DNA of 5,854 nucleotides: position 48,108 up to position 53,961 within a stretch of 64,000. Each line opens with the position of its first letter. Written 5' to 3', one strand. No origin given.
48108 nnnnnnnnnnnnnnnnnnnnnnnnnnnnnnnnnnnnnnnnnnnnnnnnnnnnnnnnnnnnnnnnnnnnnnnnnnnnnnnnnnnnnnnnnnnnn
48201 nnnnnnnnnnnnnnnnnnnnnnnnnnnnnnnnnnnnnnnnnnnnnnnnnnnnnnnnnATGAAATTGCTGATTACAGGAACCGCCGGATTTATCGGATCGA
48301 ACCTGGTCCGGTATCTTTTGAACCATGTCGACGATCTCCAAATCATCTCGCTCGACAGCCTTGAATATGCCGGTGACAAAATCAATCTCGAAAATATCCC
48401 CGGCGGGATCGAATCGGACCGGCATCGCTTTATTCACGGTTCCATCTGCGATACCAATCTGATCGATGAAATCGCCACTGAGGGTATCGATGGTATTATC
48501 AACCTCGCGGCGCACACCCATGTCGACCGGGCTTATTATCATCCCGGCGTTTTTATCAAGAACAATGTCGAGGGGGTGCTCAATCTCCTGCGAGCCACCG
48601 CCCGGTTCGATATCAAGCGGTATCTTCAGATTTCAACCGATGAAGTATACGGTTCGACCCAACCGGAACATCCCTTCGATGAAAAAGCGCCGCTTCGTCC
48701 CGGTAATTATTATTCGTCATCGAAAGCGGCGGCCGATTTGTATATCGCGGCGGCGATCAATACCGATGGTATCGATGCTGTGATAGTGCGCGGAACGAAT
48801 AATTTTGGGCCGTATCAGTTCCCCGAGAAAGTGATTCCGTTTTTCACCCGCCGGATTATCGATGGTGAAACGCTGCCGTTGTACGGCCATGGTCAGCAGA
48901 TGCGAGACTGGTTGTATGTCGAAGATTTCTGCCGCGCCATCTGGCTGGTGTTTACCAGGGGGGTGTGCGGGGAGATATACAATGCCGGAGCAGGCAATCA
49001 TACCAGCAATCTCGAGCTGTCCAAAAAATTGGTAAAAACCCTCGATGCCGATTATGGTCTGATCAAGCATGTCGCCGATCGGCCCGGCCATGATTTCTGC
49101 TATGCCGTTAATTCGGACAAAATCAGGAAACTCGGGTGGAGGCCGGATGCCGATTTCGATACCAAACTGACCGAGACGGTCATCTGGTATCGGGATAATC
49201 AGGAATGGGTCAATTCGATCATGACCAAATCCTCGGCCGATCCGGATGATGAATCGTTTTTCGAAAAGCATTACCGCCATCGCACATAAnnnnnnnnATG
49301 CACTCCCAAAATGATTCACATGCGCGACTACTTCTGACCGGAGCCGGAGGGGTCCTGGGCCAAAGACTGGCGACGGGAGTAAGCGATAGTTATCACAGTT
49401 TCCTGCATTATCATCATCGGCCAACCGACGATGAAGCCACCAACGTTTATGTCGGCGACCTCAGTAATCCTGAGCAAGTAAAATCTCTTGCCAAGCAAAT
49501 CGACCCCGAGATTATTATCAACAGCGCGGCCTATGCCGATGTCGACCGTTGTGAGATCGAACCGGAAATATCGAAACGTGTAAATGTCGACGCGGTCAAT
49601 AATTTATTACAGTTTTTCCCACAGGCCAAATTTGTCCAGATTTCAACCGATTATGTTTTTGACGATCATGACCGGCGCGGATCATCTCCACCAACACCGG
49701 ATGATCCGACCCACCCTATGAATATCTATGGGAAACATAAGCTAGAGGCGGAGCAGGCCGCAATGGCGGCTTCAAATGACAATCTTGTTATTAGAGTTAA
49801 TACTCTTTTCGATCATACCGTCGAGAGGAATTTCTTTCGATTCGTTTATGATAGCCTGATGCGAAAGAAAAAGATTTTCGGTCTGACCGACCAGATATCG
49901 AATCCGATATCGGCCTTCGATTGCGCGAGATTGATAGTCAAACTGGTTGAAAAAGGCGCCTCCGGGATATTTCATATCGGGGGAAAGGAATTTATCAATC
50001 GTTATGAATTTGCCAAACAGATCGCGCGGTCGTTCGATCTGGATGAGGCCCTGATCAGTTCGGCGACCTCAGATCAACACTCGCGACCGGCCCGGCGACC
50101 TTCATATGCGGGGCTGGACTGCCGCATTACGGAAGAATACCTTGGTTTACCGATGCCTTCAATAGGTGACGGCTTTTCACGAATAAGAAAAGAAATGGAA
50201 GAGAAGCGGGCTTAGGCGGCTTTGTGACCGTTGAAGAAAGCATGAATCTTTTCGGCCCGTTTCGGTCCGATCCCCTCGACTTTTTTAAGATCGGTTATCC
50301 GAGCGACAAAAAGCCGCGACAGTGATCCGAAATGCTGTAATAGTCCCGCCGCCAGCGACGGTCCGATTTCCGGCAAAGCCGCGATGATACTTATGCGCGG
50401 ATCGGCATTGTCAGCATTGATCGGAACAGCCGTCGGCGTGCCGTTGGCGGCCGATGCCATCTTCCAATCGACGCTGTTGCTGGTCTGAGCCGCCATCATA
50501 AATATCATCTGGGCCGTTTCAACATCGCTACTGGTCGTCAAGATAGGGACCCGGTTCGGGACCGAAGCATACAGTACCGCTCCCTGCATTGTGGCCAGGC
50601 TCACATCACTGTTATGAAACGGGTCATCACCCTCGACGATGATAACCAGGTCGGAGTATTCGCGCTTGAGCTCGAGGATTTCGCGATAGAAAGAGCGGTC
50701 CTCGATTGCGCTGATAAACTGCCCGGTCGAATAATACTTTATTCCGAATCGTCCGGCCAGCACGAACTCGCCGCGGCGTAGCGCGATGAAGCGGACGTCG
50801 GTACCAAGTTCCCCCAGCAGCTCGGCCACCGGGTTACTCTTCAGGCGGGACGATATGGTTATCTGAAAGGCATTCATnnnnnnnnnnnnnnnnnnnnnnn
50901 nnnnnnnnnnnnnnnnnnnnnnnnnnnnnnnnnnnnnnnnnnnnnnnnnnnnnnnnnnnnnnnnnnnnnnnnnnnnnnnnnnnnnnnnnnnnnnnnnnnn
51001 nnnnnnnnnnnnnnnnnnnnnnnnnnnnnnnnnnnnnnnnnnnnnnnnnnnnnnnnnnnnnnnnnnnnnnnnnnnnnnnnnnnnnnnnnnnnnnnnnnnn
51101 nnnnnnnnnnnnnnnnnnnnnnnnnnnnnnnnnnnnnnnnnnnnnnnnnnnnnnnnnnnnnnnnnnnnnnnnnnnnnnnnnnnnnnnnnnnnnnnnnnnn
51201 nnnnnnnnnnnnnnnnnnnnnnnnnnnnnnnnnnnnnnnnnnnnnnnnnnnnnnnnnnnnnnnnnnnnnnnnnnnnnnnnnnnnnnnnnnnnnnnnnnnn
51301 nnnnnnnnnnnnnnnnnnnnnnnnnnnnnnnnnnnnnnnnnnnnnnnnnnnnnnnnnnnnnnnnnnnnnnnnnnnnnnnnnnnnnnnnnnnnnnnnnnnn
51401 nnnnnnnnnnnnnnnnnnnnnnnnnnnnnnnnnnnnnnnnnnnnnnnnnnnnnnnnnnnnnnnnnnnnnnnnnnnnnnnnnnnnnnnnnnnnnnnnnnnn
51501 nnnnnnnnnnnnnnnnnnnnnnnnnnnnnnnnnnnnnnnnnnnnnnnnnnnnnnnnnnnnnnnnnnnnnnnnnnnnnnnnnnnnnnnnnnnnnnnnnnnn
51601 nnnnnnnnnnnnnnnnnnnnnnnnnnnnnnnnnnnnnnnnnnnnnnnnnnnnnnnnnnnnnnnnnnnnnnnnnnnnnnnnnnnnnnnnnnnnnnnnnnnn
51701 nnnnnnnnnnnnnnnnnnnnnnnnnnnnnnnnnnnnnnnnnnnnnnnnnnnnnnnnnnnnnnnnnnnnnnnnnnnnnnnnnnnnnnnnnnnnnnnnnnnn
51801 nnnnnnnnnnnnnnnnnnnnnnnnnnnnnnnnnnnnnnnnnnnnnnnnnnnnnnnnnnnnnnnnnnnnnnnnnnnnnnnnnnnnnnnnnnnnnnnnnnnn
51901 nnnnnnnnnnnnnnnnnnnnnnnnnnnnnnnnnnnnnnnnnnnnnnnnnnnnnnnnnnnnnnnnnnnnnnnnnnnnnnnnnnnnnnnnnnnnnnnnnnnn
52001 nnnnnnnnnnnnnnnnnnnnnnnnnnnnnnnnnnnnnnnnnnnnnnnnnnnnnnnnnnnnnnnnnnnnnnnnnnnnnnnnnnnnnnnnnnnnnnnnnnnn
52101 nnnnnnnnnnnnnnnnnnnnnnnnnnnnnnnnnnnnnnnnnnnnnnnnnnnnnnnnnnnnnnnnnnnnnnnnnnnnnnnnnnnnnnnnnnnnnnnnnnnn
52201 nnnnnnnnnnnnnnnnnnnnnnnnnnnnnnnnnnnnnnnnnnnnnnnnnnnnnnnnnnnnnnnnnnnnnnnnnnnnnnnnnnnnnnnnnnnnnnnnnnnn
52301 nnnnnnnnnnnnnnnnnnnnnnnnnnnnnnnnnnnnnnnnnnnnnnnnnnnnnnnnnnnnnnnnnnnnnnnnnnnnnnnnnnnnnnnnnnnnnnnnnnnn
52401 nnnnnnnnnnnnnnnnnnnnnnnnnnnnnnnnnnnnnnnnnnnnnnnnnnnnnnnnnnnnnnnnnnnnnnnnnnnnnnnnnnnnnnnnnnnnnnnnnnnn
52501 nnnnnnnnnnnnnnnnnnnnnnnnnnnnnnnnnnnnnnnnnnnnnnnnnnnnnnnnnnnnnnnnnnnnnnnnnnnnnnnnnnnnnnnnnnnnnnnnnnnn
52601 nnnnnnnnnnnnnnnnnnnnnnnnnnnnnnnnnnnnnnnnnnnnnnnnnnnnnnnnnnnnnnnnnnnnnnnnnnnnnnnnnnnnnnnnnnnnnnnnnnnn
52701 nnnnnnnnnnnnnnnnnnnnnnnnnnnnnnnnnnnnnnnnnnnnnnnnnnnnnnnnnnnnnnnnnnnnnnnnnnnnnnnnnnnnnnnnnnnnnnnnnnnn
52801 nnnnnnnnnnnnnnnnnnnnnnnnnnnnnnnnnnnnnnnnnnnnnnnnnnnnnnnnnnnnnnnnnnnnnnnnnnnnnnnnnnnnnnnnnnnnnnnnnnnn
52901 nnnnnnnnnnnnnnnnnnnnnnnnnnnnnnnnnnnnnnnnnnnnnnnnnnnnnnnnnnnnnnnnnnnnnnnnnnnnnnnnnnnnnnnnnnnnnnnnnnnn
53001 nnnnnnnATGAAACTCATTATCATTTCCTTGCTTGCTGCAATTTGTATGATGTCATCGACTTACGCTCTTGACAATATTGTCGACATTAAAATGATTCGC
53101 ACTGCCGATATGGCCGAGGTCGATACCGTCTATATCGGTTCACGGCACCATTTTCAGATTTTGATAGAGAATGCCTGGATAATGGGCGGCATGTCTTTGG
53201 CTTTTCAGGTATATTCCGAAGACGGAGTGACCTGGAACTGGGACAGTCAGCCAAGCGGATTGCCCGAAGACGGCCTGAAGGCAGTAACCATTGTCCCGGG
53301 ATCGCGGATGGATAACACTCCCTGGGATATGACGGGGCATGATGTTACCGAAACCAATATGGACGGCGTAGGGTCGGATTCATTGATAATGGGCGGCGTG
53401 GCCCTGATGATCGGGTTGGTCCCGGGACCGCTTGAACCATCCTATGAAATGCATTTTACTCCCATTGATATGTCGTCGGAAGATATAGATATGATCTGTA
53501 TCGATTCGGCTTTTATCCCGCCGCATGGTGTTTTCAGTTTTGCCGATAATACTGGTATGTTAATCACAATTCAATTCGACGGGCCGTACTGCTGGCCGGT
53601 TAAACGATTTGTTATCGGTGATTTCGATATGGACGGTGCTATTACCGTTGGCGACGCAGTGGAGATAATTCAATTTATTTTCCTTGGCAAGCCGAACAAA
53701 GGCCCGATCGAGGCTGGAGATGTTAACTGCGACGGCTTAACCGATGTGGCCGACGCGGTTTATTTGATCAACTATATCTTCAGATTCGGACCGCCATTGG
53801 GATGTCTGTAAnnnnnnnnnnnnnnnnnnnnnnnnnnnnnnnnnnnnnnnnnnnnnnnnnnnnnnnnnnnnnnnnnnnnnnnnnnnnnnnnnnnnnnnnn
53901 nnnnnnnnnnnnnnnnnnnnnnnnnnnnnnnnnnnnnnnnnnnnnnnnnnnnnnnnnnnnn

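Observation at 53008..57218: Tandem array of five secreted paralogs (novel approx. 170-aa domain + dockerin-like tail) just downstream of a tRNA-Lys pair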

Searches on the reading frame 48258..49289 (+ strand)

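Call 18: search_protein_families(library=pfam, proteins=[window:48258-49289:+], max_evalue=0.001)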
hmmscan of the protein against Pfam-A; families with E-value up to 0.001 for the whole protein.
window:48258-49289:+ (343 aa): 6 families
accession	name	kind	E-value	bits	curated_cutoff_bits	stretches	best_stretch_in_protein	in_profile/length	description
PF16363.11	GDP_Man_Dehyd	-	1.8e-62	212.2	27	1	4-306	1-331/332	GDP-mannose 4,6 dehydratase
PF01370.27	Epimerase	-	1.6e-60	204.9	20.9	1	4-244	2-240/240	NAD dependent epimerase/dehydratase family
PF02719.21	Polysacc_synt_2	-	2.4e-23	83.2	20.2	1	3-264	1-249/293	Polysaccharide biosynthesis protein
PF01073.25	3Beta_HSD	-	3.2e-17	62.9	22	1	4-228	1-225/280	3-beta hydroxysteroid dehydrogenase/isomerase family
PF04321.23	RmlD_sub_bind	-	3e-16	59.8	27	1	1-269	1-238/287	RmlD substrate binding domain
PF07993.18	NAD_binding_4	-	4e-11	43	20.1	1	5-178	1-203/258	Male sterility protein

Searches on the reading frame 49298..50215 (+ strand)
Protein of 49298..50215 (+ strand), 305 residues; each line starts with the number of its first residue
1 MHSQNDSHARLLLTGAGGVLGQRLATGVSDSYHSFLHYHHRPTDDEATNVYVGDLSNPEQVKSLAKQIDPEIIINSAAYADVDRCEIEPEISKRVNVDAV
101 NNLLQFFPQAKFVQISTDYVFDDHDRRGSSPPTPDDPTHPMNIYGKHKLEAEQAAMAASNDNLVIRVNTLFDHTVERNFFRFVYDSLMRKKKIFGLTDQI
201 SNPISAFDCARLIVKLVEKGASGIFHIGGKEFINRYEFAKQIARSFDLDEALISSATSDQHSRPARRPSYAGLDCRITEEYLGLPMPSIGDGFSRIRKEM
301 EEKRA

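Call 18: search_protein_families(library=pfam, proteins=[window:49298-50215:+], max_evalue=0.001)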
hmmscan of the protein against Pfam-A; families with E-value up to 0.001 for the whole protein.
window:49298-50215:+ (305 aa): 5 families
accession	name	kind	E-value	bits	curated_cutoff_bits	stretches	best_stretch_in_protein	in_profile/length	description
PF04321.23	RmlD_sub_bind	-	6.2e-57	193.3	27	1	10-291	2-276/287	RmlD substrate binding domain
PF01370.27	Epimerase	-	9.9e-20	71.4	20.9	1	12-228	2-240/240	NAD dependent epimerase/dehydratase family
PF16363.11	GDP_Man_Dehyd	-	7.3e-14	52.4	27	1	39-189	43-199/332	GDP-mannose 4,6 dehydratase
PF02719.21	Polysacc_synt_2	-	2.3e-08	34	20.2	1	48-121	56-132/293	Polysaccharide biosynthesis protein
PF07993.18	NAD_binding_4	-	3.1e-06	27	20.1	1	57-165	72-199/258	Male sterility protein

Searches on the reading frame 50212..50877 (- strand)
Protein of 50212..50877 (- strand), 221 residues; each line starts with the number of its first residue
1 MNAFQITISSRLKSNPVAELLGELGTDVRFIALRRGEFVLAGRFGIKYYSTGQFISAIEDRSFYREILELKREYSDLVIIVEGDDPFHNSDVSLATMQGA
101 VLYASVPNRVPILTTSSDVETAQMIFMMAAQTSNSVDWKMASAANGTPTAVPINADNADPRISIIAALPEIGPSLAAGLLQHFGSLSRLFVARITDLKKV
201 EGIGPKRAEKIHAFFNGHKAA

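Call 18: search_protein_families(library=pfam, proteins=[window:50212-50877:-], max_evalue=0.001)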
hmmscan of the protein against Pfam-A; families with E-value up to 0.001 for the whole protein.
window:50212-50877:- (221 aa): 4 families
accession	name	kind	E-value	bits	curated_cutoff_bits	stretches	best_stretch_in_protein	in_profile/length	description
PF02732.21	ERCC4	-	3.5e-14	53.3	24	1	13-127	7-139/140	ERCC4 domain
PF12826.13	HHH_2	-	5.2e-10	39.8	27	1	168-218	8-58/64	Helix-hairpin-helix motif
PF00633.29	HHH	-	6.9e-10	38.7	24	1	185-214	1-30/30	Helix-hairpin-helix motif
PF14520.12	HHH_5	-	2.2e-08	34.9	27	1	168-212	7-52/57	Helix-hairpin-helix domain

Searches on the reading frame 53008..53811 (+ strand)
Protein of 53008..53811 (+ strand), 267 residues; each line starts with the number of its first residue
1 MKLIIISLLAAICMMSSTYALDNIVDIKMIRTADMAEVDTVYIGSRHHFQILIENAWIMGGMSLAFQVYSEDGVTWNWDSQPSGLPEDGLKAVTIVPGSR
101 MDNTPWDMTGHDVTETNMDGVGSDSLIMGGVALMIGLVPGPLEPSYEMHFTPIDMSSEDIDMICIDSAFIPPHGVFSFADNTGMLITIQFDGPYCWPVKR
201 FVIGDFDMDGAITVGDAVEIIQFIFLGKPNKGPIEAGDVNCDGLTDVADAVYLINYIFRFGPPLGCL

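Call 3: search_protein_families(library=pfam, proteins=[window:53008-53811:+], max_evalue=1)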
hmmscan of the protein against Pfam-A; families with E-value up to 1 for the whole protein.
window:53008-53811:+ (267 aa): 3 families
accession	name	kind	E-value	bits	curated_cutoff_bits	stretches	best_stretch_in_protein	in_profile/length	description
PF00404.24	Dockerin_1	-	1.2e-07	32.2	22.9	1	204-257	2-56/57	Dockerin type I domain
PF13517.12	FG-GAP_3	-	0.084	13.9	26.9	0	220-247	32-59/61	FG-GAP-like repeat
PF24285.1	DUF7473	-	0.16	12.7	27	0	5-46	41-82/114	Family of unknown function (DUF7473)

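Call 64: search_protein_families(library=ncbifam, proteins=[window:53008-53811:+], max_evalue=1)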
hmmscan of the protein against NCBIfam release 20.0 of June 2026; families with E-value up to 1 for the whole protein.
window:53008-53811:+ (267 aa): 1 family
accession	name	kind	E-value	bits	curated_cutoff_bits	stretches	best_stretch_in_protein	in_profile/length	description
NF011350.0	PRK14768.1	equivalog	0.11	12.8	210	1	3-65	4-66/148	lipoprotein signal peptidase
